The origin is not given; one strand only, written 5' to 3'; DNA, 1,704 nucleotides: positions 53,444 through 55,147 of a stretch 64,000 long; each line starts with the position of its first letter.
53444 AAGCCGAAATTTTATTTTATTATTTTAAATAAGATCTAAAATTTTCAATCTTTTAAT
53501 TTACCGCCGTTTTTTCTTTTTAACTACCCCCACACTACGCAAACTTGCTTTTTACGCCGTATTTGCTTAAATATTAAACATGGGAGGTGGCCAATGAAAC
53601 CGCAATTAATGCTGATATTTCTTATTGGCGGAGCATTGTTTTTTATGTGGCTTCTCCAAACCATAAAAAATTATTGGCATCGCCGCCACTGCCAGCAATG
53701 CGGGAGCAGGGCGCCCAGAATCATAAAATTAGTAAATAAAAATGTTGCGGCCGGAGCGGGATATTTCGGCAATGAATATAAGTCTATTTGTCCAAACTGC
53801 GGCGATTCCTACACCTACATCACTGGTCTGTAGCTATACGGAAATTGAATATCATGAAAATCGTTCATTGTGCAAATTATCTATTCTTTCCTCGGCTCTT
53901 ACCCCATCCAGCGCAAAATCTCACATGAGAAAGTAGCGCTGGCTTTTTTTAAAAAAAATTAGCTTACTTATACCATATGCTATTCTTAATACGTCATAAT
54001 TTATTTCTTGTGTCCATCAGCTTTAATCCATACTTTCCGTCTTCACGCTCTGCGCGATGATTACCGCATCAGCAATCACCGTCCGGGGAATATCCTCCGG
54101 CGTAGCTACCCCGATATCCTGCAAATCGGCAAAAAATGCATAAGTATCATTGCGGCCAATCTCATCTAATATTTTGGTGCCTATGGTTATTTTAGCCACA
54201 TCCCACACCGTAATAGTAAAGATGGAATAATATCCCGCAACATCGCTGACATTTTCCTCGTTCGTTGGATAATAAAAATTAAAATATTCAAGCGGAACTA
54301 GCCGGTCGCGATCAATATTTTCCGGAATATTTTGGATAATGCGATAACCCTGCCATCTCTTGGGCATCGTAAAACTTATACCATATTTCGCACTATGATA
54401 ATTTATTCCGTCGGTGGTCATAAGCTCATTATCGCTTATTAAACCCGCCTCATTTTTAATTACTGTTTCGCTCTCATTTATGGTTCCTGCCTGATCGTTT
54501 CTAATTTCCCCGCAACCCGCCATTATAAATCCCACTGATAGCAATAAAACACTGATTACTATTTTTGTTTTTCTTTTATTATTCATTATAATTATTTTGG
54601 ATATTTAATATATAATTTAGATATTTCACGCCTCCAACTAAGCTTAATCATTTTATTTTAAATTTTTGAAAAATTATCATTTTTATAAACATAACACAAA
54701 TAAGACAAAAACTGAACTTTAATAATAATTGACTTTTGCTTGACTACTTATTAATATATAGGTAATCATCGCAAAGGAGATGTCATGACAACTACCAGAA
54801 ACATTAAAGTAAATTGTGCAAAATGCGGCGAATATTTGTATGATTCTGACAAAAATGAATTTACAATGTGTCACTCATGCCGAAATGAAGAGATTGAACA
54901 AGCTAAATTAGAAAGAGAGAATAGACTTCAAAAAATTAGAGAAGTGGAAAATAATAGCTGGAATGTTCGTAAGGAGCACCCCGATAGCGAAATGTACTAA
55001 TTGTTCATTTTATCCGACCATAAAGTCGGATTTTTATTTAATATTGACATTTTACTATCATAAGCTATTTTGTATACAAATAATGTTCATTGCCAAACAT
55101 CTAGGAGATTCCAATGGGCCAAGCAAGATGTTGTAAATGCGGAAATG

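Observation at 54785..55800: Tandem array of alternating subtype a/b small CxxC...CxxC zinc-ribbon proteins, with additional copies at 47978 and 53594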

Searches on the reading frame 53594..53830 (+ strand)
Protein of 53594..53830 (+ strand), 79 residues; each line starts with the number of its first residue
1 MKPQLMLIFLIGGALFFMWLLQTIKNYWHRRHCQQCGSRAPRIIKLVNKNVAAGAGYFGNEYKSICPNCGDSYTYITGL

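Call 8: search_protein_families(library=pfam, proteins=[window:53594-53830:+], max_evalue=10)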
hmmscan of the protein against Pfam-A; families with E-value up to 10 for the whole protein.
window:53594-53830:+ (79 aa): 17 families
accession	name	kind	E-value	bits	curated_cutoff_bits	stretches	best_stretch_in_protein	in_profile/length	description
PF12773.13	DZR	-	0.0052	17.3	27.3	1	29-72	11-33/45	Double zinc ribbon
PF09723.15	Zn_ribbon_8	-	0.01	16.3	34.4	1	31-44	27-41/41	Zinc ribbon domain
PF18073.7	Zn_ribbon_LapB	-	0.012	15.7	25.7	1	33-42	3-12/28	Rubredoxin metal binding domain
PF12760.12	Zn_ribbon_IS1595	-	0.013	15.8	25.4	1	64-72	19-27/46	Transposase zinc-ribbon domain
PF14803.11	Zn_ribbon_Nudix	-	0.014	15.7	25.6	1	31-40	1-10/34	Nudix N-terminal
PF23545.1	Zn_ribbon_HMPTM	-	0.027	14.4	27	1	61-70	4-13/45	HMPTM N-terminal zinc ribbon domain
PF24458.1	DUF7573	-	0.08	13.4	30.2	1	31-42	12-23/39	Domain of unknown function (DUF7573)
PF01599.25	Ribosomal_S27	-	0.1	12.9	22.3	0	63-71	17-25/44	Ribosomal protein S27a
PF13240.11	Zn_Ribbon_1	-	0.18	12.1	25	1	66-70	2-6/23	zinc-ribbon domain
PF22811.2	Zn_ribbon_NrdR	-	0.2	12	27.2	1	30-39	28-37/42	Transcriptional repressor NrdR-like, N-terminal domain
PF01155.25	HypA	-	0.29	11.6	28.9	1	29-76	69-99/112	Hydrogenase/urease nickel incorporation, metallochaperone, hypA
PF16919.11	PknG_rubred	-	0.3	11.6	28.5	1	30-77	36-72/74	Protein kinase G rubredoxin domain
PF13248.11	Zn_ribbon_3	-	0.3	11.1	27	1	66-70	19-23/26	zinc-ribbon domain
PF24463.1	DUF7577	-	0.51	10.4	28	1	31-38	3-10/27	Domain of unknown function (DUF7577)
PF08274.17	Zn_Ribbon_YjdM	-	1.8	9.1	30.8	1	64-75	3-14/30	PhnA Zinc-Ribbon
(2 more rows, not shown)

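Call 18: search_protein_families(library=phrogs, proteins=[window:53594-53830:+], max_evalue=0.1)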
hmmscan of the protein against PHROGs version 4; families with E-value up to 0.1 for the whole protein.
window:53594-53830:+ (79 aa): 8 families
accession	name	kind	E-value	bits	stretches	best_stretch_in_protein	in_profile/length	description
phrog_38225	-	unknown function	0.0072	16.9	0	57-74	9-26/36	-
phrog_10675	-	unknown function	0.0082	17.3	0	26-44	27-45/98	-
phrog_38861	-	unknown function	0.019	16.1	1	28-74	69-115/142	-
phrog_35467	-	unknown function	0.043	14.6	1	26-76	28-73/157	-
phrog_2945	-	unknown function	0.055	14.3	0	64-74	10-20/68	-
phrog_2834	-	unknown function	0.067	14.1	1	29-73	14-59/78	-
phrog_592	-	other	0.07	13.9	1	29-72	140-187/193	thymidine kinase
phrog_17873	-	unknown function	0.076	14.4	0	60-75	10-25/69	-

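Call 19: search_protein_families(library=ncbifam, proteins=[window:53594-53830:+], max_evalue=0.1)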
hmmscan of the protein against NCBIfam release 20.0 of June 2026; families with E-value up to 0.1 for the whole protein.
window:53594-53830:+ (79 aa): 5 families
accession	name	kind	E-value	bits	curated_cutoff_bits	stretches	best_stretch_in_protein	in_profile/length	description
NF045510.1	4Cys_prefix_kin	domain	0.0033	17.6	24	1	25-38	11-24/26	4-Cys prefix domain-containing protein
TIGR02605.1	CxxC_CxxC_SSSS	subfamily_domain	0.019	15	31.3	0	29-47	25-44/52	FmdB family zinc ribbon protein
NF041911.1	HVO_0649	equivalog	0.049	13.5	70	0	61-72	47-58/65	HVO_0649 family zinc finger protein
TIGR03831.1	YgiT_finger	domain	0.05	13.9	20.2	0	65-73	34-42/46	YgiT-type zinc finger protein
NF038384.1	zinc_YnfU_fam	subfamily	0.052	13.1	36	0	65-72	40-47/52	YnfU family zinc-binding protein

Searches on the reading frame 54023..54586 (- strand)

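Call 11: search_protein_families(library=pfam, proteins=[window:54023-54586:-], max_evalue=0.01)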
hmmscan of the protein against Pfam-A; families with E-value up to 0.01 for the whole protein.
window:54023-54586:- (187 aa): 0 families

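Call 18: search_protein_families(library=phrogs, proteins=[window:54023-54586:-], max_evalue=0.1)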
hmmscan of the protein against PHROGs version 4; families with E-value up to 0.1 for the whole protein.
window:54023-54586:- (187 aa): 1 family
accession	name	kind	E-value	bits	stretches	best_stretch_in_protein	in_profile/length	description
phrog_24725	-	unknown function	0.042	14.5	1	1-45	1-40/188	-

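Call 19: search_protein_families(library=ncbifam, proteins=[window:54023-54586:-], max_evalue=0.1)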
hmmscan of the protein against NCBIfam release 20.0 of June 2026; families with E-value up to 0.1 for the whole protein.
window:54023-54586:- (187 aa): 0 families

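Call 84: search_protein_families(library=padloc, proteins=[window:54023-54586:-], max_evalue=0.01)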
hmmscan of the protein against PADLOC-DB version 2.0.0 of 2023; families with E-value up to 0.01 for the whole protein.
window:54023-54586:- (187 aa): 0 families

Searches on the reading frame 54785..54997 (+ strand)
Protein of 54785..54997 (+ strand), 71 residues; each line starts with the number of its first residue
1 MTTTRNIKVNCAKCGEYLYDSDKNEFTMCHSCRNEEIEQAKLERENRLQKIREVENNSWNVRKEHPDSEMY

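Call 8: search_protein_families(library=pfam, proteins=[window:54785-54997:+], max_evalue=10)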
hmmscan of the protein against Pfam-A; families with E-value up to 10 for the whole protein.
window:54785-54997:+ (71 aa): 6 families
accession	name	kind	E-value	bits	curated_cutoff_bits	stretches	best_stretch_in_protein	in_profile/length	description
PF24445.1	DUF7564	-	0.042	14.7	32.2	1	7-64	4-63/76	Family of unknown function (DUF7564)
PF24455.1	DUF7571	-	0.1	13.4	27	1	9-40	43-76/89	Family of unknown function (DUF7571)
PF14952.11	zf-tcix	-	0.1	12.6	31.2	1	3-17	6-19/42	Putative treble-clef, zinc-finger, Zn-binding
PF09082.15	DUF1922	-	0.15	12.7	30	1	11-62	7-52/56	Domain of unknown function (DUF1922)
PF13719.11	Zn_ribbon_5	-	0.2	11.9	29.3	1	7-16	24-33/37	zinc-ribbon domain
PF17848.7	Zn_ribbon_ACC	-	0.57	10.9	24.5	1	9-21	2-14/26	Acetyl-CoA carboxylase zinc finger domain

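Call 17: list_cluster_members(proteins=[window:54785-54997:+, window:55114-55347:+, window:55351-55545:+, window:55560-55796:+, window:47978-48214:+, window:53594-53830:+, window:56476-57990:-, window:33435-35906:-])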
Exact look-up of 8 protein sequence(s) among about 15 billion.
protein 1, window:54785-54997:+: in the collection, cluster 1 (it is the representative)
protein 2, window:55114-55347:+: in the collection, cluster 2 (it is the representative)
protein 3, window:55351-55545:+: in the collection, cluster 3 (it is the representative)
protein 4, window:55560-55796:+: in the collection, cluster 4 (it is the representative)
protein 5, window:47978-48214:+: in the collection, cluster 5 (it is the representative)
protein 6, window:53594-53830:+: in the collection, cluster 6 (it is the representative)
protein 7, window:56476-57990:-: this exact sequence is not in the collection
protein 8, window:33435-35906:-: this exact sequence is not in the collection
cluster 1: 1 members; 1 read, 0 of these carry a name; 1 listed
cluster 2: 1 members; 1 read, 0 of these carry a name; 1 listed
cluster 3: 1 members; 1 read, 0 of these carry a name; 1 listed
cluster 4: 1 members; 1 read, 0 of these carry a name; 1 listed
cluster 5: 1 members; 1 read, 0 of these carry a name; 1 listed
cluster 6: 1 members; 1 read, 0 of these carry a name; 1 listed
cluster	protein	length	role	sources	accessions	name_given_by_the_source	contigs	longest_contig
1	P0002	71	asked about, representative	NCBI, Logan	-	-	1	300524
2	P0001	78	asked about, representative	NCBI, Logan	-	-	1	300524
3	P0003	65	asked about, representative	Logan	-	-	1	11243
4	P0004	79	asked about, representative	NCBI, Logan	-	-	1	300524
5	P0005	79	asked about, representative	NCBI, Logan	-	-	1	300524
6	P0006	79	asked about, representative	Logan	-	-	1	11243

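Call 18: search_protein_families(library=phrogs, proteins=[window:54785-54997:+], max_evalue=0.1)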
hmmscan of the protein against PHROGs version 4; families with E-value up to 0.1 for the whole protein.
window:54785-54997:+ (71 aa): 6 families
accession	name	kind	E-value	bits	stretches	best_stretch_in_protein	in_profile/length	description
phrog_4852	-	unknown function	0.00082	20.1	1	2-47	7-50/194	-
phrog_50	-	DNA, RNA and nucleotide metabolism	0.003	17.7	1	6-58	273-328/570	DnaC-like helicase loader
phrog_18378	-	unknown function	0.0081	17.2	1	3-33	2-34/64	-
phrog_4875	-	unknown function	0.02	16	1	4-53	8-54/77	-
phrog_35960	-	unknown function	0.031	15.6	1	20-60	19-59/70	-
phrog_23915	-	unknown function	0.032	15.2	1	11-68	33-89/177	-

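Call 19: search_protein_families(library=ncbifam, proteins=[window:54785-54997:+], max_evalue=0.1)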
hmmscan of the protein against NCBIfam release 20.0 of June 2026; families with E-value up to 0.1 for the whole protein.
window:54785-54997:+ (71 aa): 4 families
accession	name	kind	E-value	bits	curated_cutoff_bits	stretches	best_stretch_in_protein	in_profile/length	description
NF001646.0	PRK00420.1-3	equivalog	0.0081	16.4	117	1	8-58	20-68/117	hypothetical protein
TIGR03831.1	YgiT_finger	domain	0.018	15.3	20.2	0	5-22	28-46/46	YgiT-type zinc finger protein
NF047912.1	ECs_2282_CxxC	subfamily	0.049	13.6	37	0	7-49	1-49/60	ECs_2282 family putative zinc-binding protein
NF041259.1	mono_DmmA_fam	domain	0.061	13.6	60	1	2-34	45-78/101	dimethylamine monooxygenase subunit DmmA family protein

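Call 84: search_protein_families(library=padloc, proteins=[window:54785-54997:+], max_evalue=0.01)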
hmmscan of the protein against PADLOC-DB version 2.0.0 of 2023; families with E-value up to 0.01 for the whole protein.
window:54785-54997:+ (71 aa): 1 family
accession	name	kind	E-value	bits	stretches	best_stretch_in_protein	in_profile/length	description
PDLC05059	PDC-S64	-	0.0017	15.4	1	3-65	194-256/339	-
